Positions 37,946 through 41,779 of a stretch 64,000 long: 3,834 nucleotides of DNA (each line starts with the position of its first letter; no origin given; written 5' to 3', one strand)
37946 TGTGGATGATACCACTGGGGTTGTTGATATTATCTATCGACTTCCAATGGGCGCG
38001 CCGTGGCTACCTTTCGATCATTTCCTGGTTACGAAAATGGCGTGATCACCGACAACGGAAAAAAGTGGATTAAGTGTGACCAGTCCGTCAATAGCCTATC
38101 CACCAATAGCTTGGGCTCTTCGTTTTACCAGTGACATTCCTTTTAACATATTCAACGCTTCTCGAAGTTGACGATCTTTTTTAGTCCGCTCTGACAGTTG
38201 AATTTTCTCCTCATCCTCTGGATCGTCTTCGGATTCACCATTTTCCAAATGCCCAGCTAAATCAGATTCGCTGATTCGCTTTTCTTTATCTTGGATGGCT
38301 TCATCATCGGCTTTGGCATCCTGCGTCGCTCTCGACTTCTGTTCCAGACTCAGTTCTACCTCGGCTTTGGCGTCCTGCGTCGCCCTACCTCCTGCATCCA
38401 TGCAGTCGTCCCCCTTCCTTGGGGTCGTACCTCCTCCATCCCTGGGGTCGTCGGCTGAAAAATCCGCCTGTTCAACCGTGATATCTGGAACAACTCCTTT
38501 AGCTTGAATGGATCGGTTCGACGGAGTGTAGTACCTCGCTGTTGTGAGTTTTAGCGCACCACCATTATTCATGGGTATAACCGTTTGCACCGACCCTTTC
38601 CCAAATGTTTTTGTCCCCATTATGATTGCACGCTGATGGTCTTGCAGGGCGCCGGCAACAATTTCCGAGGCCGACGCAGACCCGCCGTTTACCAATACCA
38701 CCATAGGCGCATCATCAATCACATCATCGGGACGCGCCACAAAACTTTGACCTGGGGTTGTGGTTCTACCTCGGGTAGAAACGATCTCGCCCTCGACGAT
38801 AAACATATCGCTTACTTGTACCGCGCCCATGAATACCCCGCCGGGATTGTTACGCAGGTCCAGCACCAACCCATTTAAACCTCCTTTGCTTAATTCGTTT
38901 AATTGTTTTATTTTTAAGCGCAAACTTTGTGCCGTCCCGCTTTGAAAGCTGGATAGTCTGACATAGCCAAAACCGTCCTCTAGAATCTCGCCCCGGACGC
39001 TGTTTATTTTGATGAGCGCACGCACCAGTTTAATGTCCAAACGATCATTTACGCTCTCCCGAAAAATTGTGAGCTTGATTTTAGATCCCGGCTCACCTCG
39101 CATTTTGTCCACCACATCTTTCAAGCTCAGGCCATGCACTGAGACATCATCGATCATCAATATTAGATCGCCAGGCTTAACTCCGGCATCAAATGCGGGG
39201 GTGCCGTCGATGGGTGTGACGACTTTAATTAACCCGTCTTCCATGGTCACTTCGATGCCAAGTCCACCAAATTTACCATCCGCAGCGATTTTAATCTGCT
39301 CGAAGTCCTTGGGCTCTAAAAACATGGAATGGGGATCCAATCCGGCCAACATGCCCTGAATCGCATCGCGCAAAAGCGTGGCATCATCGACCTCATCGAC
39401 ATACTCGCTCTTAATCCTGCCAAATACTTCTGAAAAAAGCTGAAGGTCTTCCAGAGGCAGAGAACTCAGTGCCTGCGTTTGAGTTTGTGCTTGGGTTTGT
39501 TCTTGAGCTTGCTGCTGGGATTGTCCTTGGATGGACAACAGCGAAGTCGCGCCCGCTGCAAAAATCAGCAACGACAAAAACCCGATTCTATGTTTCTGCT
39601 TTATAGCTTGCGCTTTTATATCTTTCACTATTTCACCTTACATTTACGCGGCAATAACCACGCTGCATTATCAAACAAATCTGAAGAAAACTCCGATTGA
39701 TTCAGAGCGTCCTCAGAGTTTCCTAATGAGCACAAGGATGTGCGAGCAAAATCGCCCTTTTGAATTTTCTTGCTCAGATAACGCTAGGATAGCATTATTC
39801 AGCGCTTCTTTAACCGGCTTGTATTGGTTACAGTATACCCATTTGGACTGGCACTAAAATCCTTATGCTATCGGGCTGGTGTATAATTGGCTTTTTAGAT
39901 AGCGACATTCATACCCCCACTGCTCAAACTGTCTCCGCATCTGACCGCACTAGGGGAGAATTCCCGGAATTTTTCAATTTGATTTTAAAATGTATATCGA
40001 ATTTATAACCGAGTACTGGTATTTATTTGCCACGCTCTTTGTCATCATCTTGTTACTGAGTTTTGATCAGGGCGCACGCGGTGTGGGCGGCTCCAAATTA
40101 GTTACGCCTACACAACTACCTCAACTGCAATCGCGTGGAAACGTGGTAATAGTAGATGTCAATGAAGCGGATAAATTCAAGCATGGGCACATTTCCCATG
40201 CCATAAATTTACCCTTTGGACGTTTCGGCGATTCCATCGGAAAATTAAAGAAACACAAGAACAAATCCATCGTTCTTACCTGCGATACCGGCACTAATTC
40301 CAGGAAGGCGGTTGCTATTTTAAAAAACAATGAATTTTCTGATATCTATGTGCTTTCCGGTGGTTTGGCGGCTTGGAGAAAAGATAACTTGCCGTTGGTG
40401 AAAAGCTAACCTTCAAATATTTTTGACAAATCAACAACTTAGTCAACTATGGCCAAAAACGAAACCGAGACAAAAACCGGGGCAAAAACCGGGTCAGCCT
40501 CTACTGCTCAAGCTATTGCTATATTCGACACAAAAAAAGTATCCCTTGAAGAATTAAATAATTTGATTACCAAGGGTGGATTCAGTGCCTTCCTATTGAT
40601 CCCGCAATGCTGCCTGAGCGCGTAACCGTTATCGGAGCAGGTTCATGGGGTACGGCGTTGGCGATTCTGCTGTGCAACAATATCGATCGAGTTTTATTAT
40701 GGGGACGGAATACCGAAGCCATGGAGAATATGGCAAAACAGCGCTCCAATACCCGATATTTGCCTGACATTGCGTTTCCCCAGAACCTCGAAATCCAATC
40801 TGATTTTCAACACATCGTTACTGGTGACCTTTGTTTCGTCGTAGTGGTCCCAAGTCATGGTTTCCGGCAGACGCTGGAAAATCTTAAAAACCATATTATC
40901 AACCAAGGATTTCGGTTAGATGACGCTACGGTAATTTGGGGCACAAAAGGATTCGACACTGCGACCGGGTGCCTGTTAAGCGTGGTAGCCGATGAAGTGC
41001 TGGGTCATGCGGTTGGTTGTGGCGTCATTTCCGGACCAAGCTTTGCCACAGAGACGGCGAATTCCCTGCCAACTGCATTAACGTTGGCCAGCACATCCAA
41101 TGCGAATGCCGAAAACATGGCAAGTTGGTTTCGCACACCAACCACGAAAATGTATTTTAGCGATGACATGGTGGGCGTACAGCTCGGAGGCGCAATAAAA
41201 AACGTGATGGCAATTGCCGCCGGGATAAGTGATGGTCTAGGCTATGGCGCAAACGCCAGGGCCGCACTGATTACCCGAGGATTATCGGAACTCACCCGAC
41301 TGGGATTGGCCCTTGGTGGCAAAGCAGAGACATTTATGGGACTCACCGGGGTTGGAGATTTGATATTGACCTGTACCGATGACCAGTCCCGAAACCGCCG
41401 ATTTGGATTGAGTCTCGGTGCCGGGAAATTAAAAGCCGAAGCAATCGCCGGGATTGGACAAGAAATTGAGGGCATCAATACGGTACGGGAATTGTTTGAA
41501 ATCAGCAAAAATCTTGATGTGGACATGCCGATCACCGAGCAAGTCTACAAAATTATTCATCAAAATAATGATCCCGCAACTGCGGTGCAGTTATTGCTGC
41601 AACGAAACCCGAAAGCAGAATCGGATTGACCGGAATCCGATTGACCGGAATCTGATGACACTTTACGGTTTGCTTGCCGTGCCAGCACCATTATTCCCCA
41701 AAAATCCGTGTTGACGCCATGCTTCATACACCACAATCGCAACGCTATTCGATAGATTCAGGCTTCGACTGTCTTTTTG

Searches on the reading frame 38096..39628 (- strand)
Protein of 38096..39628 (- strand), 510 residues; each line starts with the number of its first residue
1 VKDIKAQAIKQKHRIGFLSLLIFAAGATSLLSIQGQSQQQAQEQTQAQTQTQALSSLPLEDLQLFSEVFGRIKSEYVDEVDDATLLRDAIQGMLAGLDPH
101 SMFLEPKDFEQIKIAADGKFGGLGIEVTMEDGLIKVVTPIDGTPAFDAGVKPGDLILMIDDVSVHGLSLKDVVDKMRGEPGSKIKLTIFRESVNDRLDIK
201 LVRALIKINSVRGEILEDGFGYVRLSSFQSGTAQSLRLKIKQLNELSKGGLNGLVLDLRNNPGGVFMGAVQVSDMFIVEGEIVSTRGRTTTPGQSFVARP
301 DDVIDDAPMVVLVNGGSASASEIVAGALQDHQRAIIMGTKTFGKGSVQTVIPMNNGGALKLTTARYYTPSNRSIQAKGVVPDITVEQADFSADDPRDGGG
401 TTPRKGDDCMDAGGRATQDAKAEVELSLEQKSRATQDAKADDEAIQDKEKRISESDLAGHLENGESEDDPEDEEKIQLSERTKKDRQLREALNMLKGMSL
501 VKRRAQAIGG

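Call 80: search_protein_families(library=pfam, proteins=[window:38096-39628:-], max_evalue=0.00001)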
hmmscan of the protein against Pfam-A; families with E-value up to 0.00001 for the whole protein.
window:38096-39628:- (510 aa): 5 families
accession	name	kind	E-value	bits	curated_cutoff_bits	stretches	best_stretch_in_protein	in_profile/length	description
PF03572.23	Peptidase_S41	-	9.8e-55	185.1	24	1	220-385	2-165/165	Peptidase family S41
PF13180.12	PDZ_2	-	3.5e-13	50.1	27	1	121-201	1-80/80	PDZ domain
PF17820.7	PDZ_6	-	4.1e-11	42.9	27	1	136-188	2-52/54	PDZ domain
PF22694.1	CtpB_N-like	-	9.9e-11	42.4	27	1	30-105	11-82/85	Activating protease CtpB N-terminal domain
PF00595.29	PDZ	-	3.8e-08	34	23.2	1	112-188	2-80/81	PDZ domain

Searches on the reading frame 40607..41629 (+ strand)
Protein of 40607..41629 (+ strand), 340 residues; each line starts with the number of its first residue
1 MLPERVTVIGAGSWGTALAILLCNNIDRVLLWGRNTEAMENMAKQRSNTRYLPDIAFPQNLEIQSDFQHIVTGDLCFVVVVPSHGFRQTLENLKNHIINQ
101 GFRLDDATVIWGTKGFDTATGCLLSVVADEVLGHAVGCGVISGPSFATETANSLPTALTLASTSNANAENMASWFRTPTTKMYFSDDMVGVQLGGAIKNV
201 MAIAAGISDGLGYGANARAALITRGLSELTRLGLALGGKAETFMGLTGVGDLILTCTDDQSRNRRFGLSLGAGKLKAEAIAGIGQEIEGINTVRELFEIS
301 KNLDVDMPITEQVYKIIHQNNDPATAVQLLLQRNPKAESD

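Call 80: search_protein_families(library=pfam, proteins=[window:40607-41629:+], max_evalue=0.00001)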
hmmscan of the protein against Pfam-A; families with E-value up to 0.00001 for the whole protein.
window:40607-41629:+ (340 aa): 3 families
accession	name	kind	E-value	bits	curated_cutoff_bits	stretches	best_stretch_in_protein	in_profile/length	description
PF07479.19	NAD_Gly3P_dh_C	-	6.5e-55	185.7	25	1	187-328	1-142/142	NAD-dependent glycerol-3-phosphate dehydrogenase C-terminus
PF01210.29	NAD_Gly3P_dh_N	-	2.2e-44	151.6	23.1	1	6-167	2-157/158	NAD-dependent glycerol-3-phosphate dehydrogenase N-terminus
PF20618.3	GPD_NAD_C_bact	-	2.2e-21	76.6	27.6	1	247-313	1-66/66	Bacterial GPD, NAD-dependent C-terminal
